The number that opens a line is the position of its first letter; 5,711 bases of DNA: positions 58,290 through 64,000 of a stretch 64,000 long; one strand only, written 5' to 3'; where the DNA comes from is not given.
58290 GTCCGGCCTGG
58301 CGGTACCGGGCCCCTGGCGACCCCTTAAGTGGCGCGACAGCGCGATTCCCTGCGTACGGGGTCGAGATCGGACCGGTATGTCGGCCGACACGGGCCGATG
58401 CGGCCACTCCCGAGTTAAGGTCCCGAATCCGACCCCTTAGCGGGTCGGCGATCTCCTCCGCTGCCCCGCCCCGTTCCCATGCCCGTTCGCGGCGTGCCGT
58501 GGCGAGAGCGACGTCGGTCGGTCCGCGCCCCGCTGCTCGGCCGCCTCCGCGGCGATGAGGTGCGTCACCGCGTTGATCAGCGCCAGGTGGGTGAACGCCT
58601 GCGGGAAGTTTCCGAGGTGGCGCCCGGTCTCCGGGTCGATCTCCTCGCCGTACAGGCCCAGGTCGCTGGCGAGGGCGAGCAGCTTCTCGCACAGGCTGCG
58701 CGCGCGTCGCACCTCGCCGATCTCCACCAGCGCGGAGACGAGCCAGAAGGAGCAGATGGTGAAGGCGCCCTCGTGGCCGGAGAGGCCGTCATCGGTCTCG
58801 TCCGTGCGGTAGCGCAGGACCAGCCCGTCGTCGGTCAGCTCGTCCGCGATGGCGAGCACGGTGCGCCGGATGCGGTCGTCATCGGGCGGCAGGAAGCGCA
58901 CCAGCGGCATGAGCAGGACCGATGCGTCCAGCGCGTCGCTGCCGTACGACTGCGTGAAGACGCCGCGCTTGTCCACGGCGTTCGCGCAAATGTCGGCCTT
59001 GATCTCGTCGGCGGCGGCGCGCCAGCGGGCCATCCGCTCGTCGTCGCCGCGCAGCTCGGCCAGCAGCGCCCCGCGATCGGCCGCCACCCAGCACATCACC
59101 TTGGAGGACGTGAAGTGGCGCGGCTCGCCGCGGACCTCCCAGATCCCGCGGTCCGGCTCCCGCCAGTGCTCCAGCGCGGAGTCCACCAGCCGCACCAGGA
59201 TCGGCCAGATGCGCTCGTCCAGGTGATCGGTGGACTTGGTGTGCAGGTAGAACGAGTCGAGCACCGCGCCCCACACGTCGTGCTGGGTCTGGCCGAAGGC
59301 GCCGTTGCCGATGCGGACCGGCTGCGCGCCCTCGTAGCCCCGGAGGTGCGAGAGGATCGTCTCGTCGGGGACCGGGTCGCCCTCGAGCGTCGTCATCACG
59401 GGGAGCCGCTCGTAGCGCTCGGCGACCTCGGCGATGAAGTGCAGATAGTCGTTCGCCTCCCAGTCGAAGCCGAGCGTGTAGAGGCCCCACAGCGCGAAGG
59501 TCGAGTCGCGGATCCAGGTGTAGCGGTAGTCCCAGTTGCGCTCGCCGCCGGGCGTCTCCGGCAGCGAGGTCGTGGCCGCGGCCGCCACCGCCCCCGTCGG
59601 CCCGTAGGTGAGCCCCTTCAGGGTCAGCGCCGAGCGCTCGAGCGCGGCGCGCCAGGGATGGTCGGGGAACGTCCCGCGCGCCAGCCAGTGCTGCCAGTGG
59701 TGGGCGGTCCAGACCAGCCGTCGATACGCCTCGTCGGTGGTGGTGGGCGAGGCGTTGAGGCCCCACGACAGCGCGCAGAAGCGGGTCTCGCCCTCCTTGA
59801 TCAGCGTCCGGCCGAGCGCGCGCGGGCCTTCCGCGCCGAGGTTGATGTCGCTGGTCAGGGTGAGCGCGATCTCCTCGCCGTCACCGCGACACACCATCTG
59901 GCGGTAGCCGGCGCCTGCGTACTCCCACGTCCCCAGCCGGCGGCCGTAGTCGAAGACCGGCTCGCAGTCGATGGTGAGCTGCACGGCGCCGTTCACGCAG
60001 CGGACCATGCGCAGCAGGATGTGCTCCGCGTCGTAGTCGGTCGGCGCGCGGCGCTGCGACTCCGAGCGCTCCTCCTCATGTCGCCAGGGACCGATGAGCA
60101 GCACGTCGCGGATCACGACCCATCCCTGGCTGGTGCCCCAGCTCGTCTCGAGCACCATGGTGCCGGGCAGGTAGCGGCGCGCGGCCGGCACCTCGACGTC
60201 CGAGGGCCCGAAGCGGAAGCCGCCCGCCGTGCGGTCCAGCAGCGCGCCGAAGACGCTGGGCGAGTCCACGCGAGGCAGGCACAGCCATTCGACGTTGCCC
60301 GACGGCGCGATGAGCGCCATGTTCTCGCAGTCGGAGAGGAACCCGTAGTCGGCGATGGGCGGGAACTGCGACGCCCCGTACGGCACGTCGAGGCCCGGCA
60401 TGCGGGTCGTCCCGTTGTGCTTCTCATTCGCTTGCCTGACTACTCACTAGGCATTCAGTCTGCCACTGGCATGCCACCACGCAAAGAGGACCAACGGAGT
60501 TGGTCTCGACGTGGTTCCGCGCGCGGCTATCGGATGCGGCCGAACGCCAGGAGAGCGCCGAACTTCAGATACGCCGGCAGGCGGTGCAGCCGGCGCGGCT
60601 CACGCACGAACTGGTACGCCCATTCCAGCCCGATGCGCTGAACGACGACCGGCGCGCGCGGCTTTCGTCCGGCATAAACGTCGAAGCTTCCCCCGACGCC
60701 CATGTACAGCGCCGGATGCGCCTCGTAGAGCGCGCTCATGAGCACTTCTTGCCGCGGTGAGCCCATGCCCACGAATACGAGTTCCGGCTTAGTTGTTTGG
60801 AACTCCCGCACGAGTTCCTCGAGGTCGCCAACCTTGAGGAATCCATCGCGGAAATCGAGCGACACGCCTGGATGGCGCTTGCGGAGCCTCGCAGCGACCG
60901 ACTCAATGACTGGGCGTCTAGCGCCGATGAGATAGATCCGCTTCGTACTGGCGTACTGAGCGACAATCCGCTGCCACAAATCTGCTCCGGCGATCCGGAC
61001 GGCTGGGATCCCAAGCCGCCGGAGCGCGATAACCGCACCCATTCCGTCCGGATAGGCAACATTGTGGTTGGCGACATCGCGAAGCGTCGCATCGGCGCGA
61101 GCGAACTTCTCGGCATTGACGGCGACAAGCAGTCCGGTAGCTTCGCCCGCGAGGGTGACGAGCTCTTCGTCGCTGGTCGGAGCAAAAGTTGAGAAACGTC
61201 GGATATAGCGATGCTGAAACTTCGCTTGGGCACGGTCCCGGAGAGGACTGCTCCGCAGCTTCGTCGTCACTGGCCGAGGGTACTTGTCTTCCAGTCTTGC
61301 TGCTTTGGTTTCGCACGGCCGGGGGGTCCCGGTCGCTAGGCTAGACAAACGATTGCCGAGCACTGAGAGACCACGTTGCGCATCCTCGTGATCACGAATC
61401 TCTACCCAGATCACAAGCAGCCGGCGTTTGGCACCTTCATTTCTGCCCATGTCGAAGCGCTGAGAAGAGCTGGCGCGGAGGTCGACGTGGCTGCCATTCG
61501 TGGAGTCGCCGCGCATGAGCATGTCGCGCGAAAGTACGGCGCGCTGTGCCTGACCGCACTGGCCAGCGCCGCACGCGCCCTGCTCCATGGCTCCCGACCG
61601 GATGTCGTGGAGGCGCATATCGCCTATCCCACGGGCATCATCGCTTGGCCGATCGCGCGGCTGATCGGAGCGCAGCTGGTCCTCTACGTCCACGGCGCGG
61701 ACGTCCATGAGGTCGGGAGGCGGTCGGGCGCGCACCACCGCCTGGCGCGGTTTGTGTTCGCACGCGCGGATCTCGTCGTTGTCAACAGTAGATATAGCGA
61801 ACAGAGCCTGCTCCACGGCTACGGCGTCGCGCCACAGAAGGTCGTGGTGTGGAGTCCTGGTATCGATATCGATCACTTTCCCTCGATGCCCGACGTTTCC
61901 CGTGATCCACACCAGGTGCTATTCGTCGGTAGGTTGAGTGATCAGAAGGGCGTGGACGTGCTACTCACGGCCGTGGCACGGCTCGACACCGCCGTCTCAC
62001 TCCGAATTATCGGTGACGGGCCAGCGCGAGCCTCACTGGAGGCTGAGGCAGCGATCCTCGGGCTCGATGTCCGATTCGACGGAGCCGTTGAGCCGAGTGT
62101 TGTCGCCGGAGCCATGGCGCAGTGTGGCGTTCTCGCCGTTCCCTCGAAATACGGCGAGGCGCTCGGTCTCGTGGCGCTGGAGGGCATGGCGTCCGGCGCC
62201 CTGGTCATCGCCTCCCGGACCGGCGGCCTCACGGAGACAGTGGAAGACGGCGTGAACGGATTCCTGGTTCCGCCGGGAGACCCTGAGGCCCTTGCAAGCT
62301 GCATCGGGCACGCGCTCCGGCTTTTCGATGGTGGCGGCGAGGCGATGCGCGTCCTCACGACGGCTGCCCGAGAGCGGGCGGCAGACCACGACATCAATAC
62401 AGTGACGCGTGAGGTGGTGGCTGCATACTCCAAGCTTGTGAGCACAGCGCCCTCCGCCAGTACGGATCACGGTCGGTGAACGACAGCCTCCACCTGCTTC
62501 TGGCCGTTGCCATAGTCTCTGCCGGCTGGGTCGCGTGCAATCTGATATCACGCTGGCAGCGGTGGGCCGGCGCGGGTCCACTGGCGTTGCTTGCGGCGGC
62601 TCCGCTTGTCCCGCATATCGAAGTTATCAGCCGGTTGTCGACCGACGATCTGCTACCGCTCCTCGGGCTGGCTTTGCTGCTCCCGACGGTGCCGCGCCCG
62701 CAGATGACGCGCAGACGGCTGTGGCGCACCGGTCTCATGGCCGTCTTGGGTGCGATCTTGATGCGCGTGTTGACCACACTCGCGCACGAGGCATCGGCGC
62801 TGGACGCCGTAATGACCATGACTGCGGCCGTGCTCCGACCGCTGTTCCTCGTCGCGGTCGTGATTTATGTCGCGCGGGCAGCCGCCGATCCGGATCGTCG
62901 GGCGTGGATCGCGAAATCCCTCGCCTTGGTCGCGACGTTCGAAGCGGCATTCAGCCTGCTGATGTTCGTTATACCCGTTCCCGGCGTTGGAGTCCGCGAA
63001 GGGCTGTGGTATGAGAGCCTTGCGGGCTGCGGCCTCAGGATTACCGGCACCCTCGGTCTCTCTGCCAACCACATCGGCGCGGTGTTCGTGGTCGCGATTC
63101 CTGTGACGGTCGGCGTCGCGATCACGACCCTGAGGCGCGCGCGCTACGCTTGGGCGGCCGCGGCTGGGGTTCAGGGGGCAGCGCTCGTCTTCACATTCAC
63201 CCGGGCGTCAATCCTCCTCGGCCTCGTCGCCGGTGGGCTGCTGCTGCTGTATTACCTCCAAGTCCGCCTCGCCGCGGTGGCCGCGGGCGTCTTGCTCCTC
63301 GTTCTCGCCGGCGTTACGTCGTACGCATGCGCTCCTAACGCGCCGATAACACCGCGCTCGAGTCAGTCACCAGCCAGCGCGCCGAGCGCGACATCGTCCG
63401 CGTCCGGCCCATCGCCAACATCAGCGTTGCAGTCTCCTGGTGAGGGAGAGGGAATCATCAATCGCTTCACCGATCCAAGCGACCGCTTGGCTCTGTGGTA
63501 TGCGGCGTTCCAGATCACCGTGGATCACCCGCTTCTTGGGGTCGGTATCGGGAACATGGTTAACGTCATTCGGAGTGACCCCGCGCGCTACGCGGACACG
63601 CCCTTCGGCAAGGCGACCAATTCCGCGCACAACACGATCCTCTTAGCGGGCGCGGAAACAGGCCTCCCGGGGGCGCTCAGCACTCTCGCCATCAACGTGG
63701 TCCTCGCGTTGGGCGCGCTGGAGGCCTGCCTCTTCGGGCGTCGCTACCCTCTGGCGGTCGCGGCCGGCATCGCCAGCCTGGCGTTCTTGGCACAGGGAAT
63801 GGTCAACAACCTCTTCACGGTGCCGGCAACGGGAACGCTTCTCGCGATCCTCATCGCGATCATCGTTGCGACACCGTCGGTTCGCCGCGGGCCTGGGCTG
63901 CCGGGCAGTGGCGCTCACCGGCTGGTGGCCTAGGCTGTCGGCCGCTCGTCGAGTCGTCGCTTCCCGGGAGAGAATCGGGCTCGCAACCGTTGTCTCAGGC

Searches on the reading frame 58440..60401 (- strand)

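Call 65: search_protein_families(library=pfam, max_evalue=0.001, proteins=[window:58440-60401:-])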
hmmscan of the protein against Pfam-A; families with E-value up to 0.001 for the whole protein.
window:58440-60401:- (654 aa): 2 families
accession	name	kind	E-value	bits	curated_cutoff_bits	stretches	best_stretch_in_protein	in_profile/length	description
PF00723.27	Glyco_hydro_15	-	1.5e-71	242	22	1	253-612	6-426/427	Glycosyl hydrolases family 15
PF19291.4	TREH_N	-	1.2e-15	57.8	23.1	1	12-90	11-90/211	Trehalase-like, N-terminal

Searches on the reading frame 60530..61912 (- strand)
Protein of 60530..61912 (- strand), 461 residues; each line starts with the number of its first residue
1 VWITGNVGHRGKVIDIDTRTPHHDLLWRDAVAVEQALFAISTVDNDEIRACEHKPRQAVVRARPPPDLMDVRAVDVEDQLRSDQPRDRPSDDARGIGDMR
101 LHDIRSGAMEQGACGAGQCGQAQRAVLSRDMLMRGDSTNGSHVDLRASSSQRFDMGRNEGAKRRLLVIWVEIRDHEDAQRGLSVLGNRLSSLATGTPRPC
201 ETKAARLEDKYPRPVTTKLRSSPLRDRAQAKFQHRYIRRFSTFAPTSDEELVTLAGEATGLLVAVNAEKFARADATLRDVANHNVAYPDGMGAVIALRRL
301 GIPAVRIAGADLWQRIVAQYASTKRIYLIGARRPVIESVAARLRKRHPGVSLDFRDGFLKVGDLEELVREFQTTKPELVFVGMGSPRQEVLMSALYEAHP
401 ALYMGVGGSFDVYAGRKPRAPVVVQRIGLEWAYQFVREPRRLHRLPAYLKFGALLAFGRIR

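Call 65: search_protein_families(library=pfam, max_evalue=0.001, proteins=[window:60530-61912:-])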
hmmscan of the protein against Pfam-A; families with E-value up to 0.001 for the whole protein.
window:60530-61912:- (461 aa): 1 family
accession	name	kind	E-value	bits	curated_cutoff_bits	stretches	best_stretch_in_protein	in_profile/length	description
PF03808.19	Glyco_tran_WecG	-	1.3e-44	152.4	27.4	1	285-444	3-166/168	Glycosyl transferase WecG/TagA/CpsF family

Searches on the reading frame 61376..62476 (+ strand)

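Call 65: search_protein_families(library=pfam, max_evalue=0.001, proteins=[window:61376-62476:+])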
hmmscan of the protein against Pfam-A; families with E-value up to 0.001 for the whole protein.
window:61376-62476:+ (367 aa): 6 families
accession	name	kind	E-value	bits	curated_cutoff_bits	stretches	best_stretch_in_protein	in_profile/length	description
PF13692.12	Glyco_trans_1_4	-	8.7e-34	117.3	27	1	179-314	2-140/142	Glycosyl transferases group 1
PF00534.26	Glycos_transf_1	-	1.9e-32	112.6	26.4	1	177-314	14-156/172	Glycosyl transferases group 1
PF13439.12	Glyco_transf_4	-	1.1e-17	65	28.5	1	21-166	7-169/170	Glycosyltransferase Family 4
PF13579.12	Glyco_trans_4_4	-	5.2e-12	46.8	29.7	1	26-162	11-158/158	Glycosyl transferase 4-like domain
PF20706.3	GT4-conflict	-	1.5e-10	41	26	1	62-294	70-325/385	Family 4 Glycosyltransferase in conflict systems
PF13477.12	Glyco_trans_4_2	-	9.7e-10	39.2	23.4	1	20-138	11-139/139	Glycosyl transferase 4-like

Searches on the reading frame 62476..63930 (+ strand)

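Call 65: search_protein_families(library=pfam, max_evalue=0.001, proteins=[window:62476-63930:+])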
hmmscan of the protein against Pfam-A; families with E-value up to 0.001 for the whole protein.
window:62476-63930:+ (485 aa): 1 family
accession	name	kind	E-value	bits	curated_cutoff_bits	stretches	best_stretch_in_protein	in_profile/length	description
PF04932.20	Wzy_C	-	1.7e-16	60.8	31.7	1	233-402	6-147/149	O-Antigen ligase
